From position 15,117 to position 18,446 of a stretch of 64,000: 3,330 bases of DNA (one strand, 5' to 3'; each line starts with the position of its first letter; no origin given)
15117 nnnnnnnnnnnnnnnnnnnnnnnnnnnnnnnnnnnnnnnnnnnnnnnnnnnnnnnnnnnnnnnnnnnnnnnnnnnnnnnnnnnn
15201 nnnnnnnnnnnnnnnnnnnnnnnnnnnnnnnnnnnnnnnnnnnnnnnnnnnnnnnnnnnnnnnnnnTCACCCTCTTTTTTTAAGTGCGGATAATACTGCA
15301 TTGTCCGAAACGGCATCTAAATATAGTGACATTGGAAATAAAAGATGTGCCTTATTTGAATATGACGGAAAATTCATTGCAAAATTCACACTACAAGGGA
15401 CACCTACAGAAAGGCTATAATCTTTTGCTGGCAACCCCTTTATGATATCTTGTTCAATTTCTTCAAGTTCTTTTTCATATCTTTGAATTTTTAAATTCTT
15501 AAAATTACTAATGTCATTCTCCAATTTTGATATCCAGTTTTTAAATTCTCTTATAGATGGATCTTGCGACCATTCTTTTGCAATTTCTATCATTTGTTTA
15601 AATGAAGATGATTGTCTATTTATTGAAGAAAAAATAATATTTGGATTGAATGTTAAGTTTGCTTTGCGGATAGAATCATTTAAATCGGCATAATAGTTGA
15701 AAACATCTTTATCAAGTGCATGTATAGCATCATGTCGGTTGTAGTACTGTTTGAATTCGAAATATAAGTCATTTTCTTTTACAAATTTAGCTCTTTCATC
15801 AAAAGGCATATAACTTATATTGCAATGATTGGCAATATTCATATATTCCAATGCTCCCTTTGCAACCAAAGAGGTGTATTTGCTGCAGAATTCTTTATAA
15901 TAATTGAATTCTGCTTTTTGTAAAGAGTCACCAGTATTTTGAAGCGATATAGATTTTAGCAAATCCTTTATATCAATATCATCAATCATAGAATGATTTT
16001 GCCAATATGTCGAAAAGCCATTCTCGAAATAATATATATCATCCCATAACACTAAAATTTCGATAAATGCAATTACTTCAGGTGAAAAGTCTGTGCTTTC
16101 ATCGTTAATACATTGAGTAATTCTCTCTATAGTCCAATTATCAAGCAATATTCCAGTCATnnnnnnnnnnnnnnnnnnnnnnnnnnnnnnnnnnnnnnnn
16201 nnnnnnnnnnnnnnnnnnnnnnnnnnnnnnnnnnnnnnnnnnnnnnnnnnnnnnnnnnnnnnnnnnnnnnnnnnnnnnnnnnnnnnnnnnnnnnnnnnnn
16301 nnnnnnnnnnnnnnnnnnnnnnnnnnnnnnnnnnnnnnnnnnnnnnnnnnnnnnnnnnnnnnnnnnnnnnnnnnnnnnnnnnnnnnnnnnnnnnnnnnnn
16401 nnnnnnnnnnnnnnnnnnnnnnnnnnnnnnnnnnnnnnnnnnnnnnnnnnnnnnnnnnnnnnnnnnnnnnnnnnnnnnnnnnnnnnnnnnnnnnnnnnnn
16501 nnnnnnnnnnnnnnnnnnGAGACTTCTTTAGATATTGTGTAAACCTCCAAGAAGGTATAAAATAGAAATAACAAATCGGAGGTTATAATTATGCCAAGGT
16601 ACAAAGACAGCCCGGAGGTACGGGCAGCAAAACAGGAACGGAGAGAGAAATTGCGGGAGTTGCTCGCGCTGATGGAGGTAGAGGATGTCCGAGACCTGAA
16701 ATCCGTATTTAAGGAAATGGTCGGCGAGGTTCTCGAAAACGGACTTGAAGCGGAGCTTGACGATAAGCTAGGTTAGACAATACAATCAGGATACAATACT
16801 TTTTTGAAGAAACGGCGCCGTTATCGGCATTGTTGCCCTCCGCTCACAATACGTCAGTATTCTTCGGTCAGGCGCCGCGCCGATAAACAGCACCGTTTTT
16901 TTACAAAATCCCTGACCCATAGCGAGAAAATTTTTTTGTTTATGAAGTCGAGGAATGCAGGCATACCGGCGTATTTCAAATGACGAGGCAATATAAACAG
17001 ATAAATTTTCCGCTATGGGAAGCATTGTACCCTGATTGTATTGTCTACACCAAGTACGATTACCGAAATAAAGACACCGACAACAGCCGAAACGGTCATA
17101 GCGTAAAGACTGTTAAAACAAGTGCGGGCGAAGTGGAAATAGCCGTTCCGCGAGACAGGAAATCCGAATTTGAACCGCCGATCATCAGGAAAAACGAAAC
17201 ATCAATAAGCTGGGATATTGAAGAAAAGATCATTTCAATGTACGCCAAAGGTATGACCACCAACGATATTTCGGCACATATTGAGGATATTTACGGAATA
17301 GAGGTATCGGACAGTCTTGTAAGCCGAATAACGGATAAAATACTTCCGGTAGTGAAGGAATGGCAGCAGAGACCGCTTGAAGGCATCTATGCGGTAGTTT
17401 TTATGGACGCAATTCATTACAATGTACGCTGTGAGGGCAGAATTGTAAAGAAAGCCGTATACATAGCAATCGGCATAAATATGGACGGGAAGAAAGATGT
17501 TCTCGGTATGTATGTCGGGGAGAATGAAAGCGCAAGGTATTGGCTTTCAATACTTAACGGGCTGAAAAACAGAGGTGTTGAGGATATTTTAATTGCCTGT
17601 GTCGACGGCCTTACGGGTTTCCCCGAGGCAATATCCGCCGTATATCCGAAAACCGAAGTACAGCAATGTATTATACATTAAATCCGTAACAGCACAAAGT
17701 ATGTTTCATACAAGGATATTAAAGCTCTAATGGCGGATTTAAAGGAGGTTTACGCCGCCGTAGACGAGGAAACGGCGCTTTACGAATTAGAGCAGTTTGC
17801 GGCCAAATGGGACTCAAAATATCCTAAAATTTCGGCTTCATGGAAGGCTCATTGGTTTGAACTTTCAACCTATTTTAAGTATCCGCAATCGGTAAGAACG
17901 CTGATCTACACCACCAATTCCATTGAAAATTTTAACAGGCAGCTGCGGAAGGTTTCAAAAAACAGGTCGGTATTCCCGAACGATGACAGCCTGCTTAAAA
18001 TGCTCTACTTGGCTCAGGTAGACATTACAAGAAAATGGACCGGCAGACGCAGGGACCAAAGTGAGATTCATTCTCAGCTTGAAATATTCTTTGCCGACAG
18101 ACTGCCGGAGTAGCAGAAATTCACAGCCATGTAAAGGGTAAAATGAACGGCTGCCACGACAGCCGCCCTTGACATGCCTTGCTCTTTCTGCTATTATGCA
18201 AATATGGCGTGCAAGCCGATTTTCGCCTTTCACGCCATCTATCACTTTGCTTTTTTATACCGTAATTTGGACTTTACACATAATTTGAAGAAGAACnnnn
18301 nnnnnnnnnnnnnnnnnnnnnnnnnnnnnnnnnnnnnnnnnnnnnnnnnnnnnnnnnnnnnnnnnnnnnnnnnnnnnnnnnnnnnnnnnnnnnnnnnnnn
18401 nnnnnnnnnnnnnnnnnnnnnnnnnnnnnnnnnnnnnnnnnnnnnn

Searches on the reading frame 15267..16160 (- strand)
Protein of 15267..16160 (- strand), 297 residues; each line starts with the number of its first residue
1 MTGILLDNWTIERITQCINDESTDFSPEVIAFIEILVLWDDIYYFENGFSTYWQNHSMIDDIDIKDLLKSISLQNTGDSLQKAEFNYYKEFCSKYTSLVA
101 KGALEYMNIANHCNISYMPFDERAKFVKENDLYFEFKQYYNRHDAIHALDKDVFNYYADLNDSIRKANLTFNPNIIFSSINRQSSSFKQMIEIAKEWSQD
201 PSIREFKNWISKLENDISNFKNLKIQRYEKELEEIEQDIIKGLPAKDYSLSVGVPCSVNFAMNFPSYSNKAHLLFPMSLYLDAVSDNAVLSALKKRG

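Call 5: search_protein_families(library=pfam, proteins=[window:15267-16160:-], max_evalue=0.01)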
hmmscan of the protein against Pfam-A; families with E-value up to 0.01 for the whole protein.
window:15267-16160:- (297 aa): 0 families

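Call 7: search_protein_families(library=ncbifam, proteins=[window:15267-16160:-], max_evalue=0.01)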
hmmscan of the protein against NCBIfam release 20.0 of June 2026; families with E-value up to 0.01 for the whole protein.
window:15267-16160:- (297 aa): 0 families

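Call 8: search_protein_families(library=padloc, proteins=[window:15267-16160:-], max_evalue=0.01)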
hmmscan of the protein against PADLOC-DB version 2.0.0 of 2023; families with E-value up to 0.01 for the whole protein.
window:15267-16160:- (297 aa): 1 family
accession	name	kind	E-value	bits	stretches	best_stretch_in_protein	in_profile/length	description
PDLC02017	Effector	-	0.0017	16.3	1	161-230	16-72/251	SAVED_TM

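Call 62: find_encoding_contigs(protein=window:15270-16160:-, flank=6000, max_places=8)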
Protein window:15270-16160:- (297 aa): 20 contigs read that carry it; 8 places shown.
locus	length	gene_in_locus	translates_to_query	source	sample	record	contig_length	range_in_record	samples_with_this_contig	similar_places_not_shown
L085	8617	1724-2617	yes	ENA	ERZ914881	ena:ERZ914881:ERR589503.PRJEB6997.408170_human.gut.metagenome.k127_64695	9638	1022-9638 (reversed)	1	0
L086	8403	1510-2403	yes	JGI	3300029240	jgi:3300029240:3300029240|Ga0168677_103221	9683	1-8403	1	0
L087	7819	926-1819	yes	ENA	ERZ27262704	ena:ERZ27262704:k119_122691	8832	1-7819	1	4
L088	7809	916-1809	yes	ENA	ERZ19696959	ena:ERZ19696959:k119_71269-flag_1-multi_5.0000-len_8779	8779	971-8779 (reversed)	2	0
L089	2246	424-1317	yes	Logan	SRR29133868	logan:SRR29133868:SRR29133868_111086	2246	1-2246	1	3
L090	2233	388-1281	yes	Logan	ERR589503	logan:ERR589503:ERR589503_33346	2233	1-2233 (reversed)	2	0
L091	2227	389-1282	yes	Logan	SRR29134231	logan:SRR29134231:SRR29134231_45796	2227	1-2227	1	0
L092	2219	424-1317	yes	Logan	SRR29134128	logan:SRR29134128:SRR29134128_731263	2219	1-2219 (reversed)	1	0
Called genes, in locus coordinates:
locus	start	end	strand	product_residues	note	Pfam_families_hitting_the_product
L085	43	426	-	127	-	PF00872:Transposase_mut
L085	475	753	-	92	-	PF00872:Transposase_mut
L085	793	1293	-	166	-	PF00872:Transposase_mut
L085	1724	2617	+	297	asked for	-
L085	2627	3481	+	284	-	-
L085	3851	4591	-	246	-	PF02463:SMC_N, PF13476:AAA_23 (weak), PF13555:AAA_29 (faint), PF00005:ABC_tran, PF09818:ABC_ATPase (faint), PF13304:AAA_21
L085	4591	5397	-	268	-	PF00528:BPD_transp_1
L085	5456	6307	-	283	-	PF00497:SBP_bac_3, PF10613:Lig_chan-Glu_bd (faint)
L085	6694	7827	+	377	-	PF14199:DUF4317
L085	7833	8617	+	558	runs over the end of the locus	PF01268:FTHFS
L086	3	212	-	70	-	?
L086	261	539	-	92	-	PF00872:Transposase_mut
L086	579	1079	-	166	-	PF00872:Transposase_mut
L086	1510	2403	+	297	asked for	-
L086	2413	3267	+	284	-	-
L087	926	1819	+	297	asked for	-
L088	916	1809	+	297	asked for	-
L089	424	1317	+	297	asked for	-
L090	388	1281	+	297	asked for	-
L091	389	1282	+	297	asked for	-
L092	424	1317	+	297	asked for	-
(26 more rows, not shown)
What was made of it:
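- Tried and rejected: Every contig with the exact 297-aa neighbour that extends far enough upstream already has the IS beside it (call 62).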

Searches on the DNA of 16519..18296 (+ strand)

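Call 44: search_dna_similar(query=window:16519-18296:+, collection=plasmids, mode=near, max_rows=10)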
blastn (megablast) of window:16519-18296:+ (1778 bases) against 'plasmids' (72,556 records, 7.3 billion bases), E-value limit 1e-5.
No match.

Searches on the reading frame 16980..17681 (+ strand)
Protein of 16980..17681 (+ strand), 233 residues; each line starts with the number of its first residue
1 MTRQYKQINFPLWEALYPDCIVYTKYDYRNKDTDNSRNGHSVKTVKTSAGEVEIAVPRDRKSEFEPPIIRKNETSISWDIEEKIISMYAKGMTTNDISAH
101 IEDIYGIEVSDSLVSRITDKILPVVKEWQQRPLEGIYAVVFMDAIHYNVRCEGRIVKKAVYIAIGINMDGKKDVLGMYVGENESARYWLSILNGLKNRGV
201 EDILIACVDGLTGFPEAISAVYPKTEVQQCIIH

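Call 5: search_protein_families(library=pfam, proteins=[window:16980-17681:+], max_evalue=0.01)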
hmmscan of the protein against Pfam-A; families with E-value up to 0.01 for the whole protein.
window:16980-17681:+ (233 aa): 2 families
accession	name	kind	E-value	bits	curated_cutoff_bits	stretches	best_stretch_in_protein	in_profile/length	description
PF00872.24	Transposase_mut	-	6.6e-75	252.8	21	1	19-233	44-256/379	Transposase, Mutator family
PF10551.15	MULE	-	0.0051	17.6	27.6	1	159-233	16-95/99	MULE transposase domain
